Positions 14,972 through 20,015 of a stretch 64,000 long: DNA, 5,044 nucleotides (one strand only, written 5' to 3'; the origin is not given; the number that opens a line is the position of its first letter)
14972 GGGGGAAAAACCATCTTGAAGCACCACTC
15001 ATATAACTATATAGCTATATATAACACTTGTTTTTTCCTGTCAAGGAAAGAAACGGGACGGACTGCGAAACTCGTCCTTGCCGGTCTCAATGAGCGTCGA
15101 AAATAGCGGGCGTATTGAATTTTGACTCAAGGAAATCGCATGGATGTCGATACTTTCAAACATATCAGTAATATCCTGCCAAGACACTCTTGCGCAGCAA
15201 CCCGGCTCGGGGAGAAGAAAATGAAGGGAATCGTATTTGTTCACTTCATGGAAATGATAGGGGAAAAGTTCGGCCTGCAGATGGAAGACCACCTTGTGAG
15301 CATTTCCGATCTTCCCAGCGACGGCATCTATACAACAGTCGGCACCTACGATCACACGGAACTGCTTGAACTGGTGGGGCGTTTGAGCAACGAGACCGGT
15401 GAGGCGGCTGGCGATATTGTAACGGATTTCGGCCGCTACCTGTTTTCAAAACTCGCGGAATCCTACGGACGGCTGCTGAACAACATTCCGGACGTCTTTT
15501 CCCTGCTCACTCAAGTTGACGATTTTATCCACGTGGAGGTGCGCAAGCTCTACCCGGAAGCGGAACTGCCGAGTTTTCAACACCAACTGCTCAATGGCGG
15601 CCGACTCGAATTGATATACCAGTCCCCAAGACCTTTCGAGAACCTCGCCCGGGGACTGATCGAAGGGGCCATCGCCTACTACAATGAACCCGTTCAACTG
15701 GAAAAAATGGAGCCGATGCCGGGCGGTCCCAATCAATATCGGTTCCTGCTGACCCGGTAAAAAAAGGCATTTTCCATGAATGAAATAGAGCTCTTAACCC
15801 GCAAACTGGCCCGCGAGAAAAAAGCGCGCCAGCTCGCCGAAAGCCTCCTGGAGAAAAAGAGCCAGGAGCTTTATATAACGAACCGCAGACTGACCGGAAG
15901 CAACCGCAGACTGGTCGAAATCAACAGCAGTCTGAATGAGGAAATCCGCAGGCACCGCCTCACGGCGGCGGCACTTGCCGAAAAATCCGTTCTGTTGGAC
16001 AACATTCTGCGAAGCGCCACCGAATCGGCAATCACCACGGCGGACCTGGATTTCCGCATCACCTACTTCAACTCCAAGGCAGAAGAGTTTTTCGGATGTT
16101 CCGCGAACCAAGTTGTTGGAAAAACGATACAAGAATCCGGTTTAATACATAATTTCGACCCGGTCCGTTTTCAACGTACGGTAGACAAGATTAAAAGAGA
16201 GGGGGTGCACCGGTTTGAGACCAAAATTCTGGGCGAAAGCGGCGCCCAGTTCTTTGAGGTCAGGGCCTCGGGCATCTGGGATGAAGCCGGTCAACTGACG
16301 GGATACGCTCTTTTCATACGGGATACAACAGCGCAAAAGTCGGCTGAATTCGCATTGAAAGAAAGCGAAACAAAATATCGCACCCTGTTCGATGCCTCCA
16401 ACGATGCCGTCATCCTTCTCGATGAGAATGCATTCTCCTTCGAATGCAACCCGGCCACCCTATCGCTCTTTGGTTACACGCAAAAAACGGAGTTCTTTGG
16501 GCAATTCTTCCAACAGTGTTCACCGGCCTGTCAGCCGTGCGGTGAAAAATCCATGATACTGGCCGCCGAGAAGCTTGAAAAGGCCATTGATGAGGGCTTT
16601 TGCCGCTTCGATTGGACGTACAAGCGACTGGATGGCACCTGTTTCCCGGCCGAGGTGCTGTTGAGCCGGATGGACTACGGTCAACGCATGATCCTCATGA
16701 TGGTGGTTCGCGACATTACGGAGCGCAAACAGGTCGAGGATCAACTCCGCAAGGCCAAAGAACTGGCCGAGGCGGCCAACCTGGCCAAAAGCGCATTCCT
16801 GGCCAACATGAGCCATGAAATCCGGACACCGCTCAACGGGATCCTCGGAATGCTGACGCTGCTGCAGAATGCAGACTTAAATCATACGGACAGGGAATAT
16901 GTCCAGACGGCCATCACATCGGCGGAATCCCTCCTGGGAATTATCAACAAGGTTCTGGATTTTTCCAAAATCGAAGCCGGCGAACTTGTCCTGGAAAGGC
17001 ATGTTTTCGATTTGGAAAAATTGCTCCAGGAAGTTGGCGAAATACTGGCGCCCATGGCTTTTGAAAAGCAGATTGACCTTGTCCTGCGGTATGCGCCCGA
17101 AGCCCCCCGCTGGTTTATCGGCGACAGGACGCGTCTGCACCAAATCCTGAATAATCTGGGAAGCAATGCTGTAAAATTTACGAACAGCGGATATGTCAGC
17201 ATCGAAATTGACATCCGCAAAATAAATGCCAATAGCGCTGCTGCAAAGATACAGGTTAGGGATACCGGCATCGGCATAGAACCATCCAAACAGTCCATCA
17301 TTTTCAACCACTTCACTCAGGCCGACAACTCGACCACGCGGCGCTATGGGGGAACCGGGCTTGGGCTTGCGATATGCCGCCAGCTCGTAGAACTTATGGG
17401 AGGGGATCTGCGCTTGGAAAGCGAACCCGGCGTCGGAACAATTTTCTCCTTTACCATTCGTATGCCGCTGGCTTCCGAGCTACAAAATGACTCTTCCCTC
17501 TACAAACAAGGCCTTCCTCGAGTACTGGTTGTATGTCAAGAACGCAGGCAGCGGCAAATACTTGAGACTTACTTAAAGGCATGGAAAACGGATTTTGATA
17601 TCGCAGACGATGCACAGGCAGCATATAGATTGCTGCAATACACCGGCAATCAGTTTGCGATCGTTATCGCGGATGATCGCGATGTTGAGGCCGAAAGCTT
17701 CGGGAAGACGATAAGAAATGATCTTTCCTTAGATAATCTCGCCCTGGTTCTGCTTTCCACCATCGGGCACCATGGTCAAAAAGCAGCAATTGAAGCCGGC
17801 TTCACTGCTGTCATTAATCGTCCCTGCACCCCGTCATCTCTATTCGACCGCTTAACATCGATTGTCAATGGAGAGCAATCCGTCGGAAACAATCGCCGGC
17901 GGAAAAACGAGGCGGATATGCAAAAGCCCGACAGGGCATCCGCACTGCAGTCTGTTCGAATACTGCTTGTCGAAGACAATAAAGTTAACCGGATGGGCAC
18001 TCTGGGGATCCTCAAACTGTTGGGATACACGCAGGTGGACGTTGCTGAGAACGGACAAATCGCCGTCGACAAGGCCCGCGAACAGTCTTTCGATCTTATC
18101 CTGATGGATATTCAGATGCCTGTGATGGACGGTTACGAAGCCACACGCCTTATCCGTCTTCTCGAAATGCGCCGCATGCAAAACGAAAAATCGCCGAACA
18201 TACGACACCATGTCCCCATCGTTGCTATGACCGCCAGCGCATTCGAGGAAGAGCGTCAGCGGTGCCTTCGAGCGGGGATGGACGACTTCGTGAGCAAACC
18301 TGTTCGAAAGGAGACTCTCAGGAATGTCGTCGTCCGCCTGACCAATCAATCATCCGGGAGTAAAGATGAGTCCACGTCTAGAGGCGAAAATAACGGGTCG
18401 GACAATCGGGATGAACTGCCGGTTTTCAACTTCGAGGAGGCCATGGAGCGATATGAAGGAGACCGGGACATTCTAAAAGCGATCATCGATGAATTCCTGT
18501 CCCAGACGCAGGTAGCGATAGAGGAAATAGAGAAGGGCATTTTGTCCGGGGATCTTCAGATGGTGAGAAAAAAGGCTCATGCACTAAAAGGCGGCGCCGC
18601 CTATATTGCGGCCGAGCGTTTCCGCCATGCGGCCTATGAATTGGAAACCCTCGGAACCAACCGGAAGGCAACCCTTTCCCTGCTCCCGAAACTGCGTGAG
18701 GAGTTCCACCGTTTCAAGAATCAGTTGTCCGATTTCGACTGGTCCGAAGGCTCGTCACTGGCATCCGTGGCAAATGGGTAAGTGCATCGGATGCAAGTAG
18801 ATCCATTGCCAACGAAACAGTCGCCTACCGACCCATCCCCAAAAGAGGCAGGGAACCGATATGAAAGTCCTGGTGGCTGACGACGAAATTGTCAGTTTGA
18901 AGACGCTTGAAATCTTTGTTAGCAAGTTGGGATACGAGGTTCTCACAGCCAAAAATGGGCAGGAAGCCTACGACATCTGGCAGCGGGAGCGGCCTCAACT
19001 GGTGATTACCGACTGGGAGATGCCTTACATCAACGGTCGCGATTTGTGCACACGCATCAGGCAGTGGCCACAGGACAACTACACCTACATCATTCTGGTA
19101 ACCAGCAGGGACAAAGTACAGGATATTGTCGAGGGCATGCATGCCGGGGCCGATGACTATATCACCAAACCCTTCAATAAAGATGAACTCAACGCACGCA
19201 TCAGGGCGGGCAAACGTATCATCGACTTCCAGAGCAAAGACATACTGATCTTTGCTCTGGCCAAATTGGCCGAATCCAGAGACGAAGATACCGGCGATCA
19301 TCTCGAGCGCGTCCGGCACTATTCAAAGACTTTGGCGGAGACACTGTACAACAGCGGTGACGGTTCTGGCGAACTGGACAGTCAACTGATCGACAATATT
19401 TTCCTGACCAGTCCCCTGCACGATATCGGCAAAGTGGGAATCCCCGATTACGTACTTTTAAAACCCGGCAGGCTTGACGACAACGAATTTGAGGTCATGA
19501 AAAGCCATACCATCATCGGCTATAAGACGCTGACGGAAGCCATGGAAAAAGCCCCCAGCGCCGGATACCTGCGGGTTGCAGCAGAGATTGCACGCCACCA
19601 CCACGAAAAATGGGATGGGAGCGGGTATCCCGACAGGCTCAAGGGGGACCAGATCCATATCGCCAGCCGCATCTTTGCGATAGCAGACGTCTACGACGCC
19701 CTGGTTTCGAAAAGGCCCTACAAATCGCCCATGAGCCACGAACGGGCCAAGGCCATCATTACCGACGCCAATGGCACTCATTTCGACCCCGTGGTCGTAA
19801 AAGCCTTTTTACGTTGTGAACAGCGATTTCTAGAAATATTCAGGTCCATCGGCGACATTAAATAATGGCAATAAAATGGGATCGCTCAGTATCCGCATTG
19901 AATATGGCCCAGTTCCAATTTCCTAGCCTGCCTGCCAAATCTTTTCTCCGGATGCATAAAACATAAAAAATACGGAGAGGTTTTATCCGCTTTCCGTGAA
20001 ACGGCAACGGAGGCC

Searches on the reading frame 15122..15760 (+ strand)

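Call 17: search_protein_families(library=pfam, proteins=[window:15122-15760:+], max_evalue=0.001)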
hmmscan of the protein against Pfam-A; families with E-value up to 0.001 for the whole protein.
window:15122-15760:+ (212 aa): 1 family
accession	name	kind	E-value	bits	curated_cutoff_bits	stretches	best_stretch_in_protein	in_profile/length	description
PF07700.20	HNOB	-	1.5e-35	123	25.5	1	35-194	1-162/163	Haem-NO-binding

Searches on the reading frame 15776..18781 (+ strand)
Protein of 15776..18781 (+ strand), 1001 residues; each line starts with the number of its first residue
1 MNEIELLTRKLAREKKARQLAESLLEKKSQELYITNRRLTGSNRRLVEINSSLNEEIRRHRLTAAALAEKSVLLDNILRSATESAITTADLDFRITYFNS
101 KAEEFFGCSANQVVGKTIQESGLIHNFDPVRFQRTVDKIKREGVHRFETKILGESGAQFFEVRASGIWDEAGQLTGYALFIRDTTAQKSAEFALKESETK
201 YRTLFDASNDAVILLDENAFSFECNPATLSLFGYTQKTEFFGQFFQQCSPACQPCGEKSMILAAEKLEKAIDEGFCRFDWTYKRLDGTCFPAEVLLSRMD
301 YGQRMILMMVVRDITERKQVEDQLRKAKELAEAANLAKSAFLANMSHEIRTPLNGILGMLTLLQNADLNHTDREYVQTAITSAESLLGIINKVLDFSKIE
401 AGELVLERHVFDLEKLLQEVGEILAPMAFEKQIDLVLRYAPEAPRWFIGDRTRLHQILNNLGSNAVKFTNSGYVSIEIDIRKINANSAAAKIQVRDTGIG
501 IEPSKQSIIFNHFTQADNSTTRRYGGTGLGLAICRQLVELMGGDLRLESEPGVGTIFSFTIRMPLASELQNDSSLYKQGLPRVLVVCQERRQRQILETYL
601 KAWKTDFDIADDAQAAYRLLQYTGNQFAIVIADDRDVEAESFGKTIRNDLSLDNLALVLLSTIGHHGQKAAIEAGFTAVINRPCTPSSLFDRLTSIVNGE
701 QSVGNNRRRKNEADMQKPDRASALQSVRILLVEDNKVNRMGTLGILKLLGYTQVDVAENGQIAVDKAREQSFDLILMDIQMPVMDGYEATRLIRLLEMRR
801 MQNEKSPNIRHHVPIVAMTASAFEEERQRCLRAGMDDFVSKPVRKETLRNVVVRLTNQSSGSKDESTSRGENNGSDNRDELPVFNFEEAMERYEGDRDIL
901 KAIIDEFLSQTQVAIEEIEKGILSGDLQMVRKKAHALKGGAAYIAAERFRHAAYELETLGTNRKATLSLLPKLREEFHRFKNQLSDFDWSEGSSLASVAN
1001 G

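Call 17: search_protein_families(library=pfam, proteins=[window:15776-18781:+], max_evalue=0.001)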
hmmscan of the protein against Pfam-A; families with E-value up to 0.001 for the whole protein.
window:15776-18781:+ (1001 aa): 9 families
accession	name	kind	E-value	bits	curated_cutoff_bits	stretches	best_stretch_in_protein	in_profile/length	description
PF02518.31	HATPase_c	-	3.6e-30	105.1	26.4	1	449-563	1-109/111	Histidine kinase-, DNA gyrase B-, and HSP90-like ATPase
PF00072.30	Response_reg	-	1.1e-27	96.8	30.2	1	729-852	1-110/111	Response regulator receiver domain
PF00512.31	HisKA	-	2.8e-22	79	26.9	1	337-402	1-66/66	His Kinase A (phospho-acceptor) domain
PF13426.13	PAS_9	-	8.3e-19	68.2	27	2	85-186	3-103/103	PAS domain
PF08448.16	PAS_4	-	1.8e-16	60.8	23.1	1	84-188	6-109/110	PAS fold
PF00989.32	PAS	-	4.4e-15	56.1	22.6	2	76-183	5-112/113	PAS fold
PF13188.13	PAS_8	-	1.1e-12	47.8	21.8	1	200-253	2-55/65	PAS domain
PF01627.28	Hpt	-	1.7e-09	38.2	24.6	1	903-980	2-81/84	Hpt domain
PF08447.18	PAS_3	-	0.0008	20.1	25.6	0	96-176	2-84/89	PAS fold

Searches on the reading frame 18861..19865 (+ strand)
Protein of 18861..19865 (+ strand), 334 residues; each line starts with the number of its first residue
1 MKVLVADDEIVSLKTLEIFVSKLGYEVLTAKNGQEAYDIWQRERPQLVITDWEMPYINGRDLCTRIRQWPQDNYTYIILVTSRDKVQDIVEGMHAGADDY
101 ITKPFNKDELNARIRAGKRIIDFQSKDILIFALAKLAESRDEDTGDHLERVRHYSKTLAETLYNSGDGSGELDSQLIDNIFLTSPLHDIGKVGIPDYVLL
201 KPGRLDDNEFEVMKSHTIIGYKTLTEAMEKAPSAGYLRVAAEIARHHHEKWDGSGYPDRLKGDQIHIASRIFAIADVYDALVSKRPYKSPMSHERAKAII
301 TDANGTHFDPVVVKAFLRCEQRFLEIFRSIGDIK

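Call 17: search_protein_families(library=pfam, proteins=[window:18861-19865:+], max_evalue=0.001)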
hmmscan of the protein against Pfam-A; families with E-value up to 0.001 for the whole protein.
window:18861-19865:+ (334 aa): 4 families
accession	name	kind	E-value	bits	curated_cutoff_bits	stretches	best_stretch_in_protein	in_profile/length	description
PF13487.12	HD_5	-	1.8e-30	106.4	27.2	1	133-312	3-170/170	HD domain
PF00072.30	Response_reg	-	1e-28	100.1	30.2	1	3-115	1-111/111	Response regulator receiver domain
PF01966.28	HD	-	1.8e-17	64.1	22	1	145-280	2-115/116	HD domain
PF23198.2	PDE8A_N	-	4.6e-05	23.8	29.6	1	20-86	30-97/147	PDE8A-like, N-terminal domain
